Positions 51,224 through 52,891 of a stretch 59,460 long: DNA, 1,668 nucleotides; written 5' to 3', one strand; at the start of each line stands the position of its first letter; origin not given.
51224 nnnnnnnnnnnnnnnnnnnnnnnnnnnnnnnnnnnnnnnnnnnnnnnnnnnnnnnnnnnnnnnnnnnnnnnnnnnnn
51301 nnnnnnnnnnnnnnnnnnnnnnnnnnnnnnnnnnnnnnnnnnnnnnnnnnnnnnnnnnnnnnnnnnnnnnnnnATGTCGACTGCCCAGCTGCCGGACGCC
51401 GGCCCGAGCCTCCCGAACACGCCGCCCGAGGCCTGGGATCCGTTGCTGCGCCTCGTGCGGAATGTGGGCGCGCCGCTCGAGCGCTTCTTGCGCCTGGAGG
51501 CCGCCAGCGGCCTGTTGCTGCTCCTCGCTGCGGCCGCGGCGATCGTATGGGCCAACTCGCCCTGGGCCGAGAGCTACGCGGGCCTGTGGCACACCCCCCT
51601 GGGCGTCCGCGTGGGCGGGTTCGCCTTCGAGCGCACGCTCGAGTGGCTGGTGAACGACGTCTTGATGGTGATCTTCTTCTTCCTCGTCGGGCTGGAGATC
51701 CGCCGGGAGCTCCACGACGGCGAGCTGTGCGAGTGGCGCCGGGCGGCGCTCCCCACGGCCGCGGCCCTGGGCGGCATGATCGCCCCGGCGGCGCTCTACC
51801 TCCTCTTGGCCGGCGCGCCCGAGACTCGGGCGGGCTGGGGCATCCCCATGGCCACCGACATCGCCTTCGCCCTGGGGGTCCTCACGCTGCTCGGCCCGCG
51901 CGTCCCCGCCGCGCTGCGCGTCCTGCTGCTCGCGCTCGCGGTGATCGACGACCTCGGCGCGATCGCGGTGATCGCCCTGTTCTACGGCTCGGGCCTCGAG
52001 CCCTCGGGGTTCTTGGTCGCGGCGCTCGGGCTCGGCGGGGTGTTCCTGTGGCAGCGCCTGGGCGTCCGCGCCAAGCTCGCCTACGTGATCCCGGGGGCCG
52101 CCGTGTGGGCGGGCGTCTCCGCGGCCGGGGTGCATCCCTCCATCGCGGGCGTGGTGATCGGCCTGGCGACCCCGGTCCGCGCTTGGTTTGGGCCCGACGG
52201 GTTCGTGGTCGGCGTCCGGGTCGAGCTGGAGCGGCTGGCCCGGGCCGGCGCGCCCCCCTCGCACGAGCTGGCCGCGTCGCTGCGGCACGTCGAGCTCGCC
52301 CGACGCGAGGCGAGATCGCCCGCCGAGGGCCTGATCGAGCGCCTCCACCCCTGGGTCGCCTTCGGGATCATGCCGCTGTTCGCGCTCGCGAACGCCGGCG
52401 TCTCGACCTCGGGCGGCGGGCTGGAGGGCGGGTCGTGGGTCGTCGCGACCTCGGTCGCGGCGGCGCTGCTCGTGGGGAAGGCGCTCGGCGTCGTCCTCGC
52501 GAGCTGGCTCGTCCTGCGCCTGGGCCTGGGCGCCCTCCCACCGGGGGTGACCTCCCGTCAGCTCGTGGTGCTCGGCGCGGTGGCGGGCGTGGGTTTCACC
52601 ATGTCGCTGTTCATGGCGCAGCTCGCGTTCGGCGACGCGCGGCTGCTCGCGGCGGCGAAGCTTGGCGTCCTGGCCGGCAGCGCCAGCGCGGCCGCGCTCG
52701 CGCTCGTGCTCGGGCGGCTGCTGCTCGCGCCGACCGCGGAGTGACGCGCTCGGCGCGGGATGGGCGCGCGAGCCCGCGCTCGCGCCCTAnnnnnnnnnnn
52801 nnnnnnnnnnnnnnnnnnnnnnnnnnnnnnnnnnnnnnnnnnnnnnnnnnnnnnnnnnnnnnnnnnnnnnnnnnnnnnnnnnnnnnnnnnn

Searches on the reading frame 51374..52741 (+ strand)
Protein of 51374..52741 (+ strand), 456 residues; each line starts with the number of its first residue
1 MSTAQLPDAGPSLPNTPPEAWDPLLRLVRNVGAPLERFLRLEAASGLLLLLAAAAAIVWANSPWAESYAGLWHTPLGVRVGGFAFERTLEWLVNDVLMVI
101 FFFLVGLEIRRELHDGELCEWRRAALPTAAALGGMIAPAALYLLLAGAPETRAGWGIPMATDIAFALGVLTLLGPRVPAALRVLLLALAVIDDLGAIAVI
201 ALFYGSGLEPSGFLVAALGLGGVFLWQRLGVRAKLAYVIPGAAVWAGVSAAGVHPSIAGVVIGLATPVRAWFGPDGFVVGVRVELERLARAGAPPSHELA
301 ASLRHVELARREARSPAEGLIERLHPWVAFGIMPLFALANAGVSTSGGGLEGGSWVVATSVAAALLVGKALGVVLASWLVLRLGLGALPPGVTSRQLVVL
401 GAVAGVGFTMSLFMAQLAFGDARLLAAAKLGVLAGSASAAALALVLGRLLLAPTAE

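Call 60: search_protein_families(library=pfam, proteins=[window:51374-52741:+], max_evalue=0.001)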
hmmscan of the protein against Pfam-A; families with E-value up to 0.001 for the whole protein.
window:51374-52741:+ (456 aa): 1 family
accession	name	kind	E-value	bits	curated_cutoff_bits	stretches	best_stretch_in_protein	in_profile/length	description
PF06965.17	Na_H_antiport_1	-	3.1e-131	438.1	23.5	1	37-445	2-372/374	Na+/H+ antiporter 1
